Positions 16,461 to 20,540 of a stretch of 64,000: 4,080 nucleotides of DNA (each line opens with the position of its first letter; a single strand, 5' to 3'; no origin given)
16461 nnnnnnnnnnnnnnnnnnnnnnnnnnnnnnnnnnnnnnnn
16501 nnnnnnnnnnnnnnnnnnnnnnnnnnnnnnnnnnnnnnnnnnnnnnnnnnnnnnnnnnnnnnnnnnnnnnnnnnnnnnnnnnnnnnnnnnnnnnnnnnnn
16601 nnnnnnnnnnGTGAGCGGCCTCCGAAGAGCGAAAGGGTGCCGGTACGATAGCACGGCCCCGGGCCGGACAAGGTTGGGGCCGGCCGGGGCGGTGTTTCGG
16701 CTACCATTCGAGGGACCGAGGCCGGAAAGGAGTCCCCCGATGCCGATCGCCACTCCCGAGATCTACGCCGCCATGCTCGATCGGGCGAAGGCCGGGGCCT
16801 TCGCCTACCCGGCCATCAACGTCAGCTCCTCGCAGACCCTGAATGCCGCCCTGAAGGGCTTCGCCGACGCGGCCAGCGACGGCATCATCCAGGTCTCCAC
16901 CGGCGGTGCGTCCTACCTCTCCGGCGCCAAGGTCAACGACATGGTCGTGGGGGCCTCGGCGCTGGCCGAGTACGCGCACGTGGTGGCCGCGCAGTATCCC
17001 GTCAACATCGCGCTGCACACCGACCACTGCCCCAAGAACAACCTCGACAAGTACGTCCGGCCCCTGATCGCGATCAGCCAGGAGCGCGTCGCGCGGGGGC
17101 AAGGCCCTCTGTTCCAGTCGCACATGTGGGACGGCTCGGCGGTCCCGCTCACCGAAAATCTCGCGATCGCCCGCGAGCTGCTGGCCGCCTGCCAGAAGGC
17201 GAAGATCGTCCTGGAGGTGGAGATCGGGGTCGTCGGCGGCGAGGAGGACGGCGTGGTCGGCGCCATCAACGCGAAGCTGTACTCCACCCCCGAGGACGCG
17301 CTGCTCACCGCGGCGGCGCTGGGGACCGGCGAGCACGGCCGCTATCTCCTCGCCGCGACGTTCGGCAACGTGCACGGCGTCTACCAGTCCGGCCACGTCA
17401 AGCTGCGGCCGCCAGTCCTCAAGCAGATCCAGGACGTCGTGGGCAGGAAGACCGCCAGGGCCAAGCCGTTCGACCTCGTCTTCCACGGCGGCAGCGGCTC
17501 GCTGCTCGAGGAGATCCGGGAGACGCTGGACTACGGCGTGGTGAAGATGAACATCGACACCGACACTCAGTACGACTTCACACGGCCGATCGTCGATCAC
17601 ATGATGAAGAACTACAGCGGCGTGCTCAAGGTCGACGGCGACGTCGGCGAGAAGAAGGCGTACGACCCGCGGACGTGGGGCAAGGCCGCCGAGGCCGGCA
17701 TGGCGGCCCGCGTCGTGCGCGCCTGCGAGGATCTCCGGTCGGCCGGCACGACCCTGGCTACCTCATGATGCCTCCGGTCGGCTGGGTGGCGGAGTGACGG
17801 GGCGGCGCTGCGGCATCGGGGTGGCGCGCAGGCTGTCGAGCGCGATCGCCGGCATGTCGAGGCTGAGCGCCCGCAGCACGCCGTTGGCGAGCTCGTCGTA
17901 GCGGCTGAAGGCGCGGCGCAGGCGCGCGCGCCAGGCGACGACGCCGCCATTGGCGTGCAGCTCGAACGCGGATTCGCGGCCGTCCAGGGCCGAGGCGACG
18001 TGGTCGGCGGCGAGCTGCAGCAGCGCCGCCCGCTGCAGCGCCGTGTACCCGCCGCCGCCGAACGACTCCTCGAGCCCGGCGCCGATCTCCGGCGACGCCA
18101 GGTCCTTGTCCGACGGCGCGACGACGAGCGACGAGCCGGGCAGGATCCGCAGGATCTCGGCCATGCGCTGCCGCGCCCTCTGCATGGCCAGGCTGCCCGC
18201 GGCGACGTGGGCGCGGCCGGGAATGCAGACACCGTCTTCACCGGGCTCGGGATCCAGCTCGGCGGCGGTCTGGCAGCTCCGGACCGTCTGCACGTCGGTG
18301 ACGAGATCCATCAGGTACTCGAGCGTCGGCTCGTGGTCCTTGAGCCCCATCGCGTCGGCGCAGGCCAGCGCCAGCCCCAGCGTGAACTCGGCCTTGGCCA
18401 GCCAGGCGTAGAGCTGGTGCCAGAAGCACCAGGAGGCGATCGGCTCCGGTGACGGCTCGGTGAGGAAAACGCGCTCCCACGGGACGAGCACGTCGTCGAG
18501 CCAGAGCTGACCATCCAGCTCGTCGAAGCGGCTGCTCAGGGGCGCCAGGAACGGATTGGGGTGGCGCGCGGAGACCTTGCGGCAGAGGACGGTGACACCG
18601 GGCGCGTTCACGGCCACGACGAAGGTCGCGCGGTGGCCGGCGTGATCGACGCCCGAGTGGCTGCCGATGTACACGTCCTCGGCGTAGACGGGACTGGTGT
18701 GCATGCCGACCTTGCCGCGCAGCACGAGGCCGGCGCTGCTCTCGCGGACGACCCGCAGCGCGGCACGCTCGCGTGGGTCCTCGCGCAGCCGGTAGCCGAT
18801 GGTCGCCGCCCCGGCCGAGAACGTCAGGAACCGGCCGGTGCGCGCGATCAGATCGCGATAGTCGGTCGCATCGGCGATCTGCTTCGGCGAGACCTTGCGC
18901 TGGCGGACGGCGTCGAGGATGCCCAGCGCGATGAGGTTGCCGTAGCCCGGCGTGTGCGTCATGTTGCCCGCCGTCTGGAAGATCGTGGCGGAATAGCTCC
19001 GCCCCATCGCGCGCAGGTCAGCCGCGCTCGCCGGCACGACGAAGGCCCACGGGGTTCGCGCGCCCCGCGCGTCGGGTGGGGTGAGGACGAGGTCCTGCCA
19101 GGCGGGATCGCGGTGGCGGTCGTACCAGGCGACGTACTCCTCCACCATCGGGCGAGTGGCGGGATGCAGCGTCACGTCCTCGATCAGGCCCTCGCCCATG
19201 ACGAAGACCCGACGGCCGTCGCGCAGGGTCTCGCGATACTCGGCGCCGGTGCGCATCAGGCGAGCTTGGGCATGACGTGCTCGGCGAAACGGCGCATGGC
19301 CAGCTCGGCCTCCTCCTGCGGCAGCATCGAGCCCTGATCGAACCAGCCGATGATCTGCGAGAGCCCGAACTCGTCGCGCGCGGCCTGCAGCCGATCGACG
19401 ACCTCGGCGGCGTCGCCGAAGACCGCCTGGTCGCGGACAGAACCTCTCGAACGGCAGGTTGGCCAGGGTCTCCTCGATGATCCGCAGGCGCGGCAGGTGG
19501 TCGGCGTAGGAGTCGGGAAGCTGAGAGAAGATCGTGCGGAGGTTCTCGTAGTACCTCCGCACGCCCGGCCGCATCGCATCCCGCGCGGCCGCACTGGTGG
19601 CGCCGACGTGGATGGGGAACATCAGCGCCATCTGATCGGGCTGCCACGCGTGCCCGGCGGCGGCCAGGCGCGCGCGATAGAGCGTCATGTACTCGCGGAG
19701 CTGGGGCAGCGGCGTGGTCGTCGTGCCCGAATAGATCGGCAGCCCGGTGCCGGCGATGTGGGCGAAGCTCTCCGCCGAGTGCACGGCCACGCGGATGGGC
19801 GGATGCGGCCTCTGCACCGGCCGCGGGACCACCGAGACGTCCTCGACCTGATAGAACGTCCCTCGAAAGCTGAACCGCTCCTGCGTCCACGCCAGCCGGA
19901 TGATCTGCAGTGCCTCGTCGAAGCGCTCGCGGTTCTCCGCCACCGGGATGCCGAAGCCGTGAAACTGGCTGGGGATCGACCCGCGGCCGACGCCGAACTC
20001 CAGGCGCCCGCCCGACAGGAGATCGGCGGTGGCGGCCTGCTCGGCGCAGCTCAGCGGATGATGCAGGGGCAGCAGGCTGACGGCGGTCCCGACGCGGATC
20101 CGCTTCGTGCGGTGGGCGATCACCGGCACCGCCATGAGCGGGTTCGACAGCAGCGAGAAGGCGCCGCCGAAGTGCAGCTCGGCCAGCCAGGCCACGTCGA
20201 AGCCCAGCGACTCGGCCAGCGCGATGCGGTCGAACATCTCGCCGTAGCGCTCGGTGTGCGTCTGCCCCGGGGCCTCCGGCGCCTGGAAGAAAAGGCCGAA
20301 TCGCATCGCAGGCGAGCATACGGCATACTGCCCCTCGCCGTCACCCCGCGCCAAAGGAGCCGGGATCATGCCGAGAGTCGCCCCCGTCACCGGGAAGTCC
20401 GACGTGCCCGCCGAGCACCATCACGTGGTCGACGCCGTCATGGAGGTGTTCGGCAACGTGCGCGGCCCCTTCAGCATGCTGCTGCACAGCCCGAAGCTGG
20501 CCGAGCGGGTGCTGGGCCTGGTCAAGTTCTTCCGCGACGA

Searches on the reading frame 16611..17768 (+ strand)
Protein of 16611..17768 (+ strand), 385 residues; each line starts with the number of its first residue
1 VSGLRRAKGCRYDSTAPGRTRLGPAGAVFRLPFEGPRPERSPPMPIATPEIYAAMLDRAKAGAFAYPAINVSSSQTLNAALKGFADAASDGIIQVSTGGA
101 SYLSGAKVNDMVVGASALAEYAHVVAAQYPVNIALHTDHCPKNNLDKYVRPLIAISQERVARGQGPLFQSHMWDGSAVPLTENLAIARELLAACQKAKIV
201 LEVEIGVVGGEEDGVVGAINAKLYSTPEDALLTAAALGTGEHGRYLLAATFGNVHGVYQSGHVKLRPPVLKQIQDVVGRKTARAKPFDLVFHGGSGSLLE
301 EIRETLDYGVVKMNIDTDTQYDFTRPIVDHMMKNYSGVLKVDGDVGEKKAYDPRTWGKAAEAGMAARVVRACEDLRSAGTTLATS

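Call 47: search_protein_families(library=pfam, proteins=[window:16611-17768:+], max_evalue=0.001)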
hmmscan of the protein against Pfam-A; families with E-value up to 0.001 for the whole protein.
window:16611-17768:+ (385 aa): 1 family
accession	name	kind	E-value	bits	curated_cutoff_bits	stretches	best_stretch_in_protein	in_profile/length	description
PF01116.26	F_bP_aldolase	-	3.6e-76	256.8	25.5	1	53-379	4-276/277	Fructose-bisphosphate aldolase class-II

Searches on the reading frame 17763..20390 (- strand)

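Call 47: search_protein_families(library=pfam, proteins=[window:17763-20390:-], max_evalue=0.001)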
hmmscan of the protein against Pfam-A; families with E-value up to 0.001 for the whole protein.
window:17763-20390:- (875 aa): 3 families
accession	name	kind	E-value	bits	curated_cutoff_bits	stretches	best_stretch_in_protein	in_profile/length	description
PF00296.26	Bac_luciferase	-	5.8e-59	200.4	27.9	1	29-294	1-250/314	Luciferase-like monooxygenase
PF11794.13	HpaB_N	-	3.4e-45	155.2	35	1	381-643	1-270/270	4-hydroxyphenylacetate 3-hydroxylase N terminal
PF03241.18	HpaB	-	1.6e-31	109.5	25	1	659-829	18-189/202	4-hydroxyphenylacetate 3-hydroxylase C terminal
